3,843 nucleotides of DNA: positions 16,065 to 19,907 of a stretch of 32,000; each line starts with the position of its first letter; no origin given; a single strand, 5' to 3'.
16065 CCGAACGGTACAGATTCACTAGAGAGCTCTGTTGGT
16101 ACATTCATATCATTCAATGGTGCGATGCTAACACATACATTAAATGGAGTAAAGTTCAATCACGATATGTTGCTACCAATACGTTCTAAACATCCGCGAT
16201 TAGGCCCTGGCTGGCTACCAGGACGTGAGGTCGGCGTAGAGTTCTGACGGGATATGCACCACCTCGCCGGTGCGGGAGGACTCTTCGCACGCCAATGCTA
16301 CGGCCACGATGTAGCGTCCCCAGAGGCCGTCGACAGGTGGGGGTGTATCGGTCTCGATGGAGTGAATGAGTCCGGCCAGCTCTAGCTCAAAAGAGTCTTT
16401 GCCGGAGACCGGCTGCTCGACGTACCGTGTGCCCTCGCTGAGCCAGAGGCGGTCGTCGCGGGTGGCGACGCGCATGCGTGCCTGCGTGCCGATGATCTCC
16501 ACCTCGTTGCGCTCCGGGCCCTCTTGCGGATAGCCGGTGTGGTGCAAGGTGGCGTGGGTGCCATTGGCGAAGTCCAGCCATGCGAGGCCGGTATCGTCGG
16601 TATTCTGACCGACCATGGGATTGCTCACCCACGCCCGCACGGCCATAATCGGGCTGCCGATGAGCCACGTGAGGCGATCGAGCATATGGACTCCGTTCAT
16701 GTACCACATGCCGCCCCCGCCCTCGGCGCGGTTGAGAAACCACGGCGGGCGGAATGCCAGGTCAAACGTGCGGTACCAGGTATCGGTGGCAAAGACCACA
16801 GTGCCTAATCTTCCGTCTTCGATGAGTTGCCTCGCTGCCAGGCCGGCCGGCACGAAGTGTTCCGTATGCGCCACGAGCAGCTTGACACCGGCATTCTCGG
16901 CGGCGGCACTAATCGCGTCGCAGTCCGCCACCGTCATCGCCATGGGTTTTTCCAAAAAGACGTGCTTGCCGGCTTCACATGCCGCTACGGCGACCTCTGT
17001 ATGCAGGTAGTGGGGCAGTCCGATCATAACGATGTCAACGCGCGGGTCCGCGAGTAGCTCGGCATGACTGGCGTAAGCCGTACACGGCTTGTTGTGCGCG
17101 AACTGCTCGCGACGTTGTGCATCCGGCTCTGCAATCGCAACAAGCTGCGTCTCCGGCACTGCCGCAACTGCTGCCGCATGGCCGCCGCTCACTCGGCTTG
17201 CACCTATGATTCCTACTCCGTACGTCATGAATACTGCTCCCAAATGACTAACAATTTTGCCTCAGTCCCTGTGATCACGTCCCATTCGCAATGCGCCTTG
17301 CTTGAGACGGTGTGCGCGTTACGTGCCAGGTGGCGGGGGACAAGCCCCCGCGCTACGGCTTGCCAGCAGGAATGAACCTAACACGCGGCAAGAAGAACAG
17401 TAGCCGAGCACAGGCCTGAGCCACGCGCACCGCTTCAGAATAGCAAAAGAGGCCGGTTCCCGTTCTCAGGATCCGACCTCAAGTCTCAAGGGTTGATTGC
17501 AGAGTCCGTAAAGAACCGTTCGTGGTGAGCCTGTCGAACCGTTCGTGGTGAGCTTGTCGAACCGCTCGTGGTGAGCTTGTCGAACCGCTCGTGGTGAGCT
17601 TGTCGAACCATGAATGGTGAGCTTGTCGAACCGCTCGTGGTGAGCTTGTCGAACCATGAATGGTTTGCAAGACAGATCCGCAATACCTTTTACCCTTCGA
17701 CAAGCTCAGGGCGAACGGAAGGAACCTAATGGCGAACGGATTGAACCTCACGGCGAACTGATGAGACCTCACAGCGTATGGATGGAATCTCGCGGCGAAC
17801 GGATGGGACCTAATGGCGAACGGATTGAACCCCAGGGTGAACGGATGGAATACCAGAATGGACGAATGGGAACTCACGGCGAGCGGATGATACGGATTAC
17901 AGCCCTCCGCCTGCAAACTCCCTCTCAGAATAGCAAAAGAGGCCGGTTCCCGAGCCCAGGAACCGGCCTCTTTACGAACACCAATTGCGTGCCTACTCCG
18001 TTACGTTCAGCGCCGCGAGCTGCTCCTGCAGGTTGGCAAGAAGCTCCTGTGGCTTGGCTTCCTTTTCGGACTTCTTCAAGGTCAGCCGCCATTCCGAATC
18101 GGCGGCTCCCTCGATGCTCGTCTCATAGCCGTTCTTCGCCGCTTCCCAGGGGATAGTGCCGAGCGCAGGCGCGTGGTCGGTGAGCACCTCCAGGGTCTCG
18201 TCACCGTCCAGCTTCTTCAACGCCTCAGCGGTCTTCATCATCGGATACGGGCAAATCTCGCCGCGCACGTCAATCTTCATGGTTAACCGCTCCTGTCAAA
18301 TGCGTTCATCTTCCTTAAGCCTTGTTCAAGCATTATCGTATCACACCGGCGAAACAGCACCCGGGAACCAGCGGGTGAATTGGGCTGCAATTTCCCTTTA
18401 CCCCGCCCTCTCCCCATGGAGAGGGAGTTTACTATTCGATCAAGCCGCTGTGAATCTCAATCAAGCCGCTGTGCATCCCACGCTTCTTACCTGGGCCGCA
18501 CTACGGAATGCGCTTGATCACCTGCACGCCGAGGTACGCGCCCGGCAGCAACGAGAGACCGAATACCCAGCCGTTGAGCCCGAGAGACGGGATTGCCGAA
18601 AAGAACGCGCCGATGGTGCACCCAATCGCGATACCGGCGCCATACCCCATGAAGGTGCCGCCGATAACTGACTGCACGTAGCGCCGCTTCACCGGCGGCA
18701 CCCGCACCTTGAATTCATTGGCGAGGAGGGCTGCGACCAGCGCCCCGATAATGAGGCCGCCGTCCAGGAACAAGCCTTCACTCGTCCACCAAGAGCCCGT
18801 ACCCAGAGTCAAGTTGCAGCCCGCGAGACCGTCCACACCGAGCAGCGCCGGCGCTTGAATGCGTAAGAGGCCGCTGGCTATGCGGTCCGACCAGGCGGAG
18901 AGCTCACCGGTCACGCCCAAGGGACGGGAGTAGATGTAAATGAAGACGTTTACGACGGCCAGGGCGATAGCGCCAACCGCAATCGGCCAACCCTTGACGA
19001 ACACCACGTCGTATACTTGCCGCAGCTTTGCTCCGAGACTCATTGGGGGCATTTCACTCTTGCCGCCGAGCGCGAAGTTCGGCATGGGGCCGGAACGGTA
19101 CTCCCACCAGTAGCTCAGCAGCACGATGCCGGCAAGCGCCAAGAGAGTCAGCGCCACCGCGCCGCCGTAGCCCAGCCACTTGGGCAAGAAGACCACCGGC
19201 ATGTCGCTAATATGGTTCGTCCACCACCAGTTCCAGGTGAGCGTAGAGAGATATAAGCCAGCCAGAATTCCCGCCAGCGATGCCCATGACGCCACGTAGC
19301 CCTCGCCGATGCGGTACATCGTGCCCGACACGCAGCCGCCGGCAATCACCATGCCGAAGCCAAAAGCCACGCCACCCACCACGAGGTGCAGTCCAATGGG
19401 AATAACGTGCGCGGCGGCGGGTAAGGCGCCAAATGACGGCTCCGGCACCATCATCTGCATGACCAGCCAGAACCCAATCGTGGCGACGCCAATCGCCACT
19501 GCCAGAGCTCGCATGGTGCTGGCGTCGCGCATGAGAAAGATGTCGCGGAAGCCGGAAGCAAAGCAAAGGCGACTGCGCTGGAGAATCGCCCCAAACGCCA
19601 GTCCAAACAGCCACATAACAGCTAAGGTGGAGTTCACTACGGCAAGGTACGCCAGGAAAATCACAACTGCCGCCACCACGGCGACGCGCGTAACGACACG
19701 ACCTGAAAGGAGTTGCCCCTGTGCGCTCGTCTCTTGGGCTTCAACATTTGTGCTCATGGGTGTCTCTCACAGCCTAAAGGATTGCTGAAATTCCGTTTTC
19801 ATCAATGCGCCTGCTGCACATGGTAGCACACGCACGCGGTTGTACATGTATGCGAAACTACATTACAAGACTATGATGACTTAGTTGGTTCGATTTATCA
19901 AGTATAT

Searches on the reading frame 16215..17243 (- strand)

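Call 18: search_protein_families(library=pfam, proteins=[window:16215-17243:-], max_evalue=0.00001)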
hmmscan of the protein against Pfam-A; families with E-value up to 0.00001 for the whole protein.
window:16215-17243:- (342 aa): 3 families
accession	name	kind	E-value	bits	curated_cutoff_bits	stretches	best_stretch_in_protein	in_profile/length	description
PF01408.29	GFO_IDH_MocA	-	5.7e-29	101.7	24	1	10-126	3-120/120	Oxidoreductase family, NAD-binding Rossmann fold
PF22725.1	GFO_IDH_MocA_C3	-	6.1e-23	81.6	27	1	136-257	3-123/124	GFO/IDH/MocA C-terminal domain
PF02894.22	GFO_IDH_MocA_C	-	1.8e-15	57.8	22.9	1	138-330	1-217/218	Oxidoreductase family, C-terminal alpha/beta domain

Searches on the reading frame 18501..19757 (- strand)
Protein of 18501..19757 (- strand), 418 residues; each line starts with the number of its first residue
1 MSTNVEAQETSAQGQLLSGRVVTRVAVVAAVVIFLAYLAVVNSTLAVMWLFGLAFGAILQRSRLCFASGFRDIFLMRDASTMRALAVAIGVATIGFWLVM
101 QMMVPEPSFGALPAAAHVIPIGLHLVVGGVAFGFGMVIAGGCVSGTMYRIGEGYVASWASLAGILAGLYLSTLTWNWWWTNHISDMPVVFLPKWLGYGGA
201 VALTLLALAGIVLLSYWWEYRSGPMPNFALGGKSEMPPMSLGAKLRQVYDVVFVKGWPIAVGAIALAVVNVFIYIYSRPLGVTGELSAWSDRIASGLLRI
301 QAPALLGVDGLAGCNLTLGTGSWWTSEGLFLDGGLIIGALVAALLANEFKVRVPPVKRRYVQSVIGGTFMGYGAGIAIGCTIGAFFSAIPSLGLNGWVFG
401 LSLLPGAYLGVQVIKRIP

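Call 18: search_protein_families(library=pfam, proteins=[window:18501-19757:-], max_evalue=0.00001)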
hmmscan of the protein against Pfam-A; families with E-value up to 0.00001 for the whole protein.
window:18501-19757:- (418 aa): 1 family
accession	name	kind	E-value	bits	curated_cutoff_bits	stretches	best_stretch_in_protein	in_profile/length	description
PF04143.19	Sulf_transp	-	2.3e-63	215.1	27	1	61-408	1-309/310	Sulphur transport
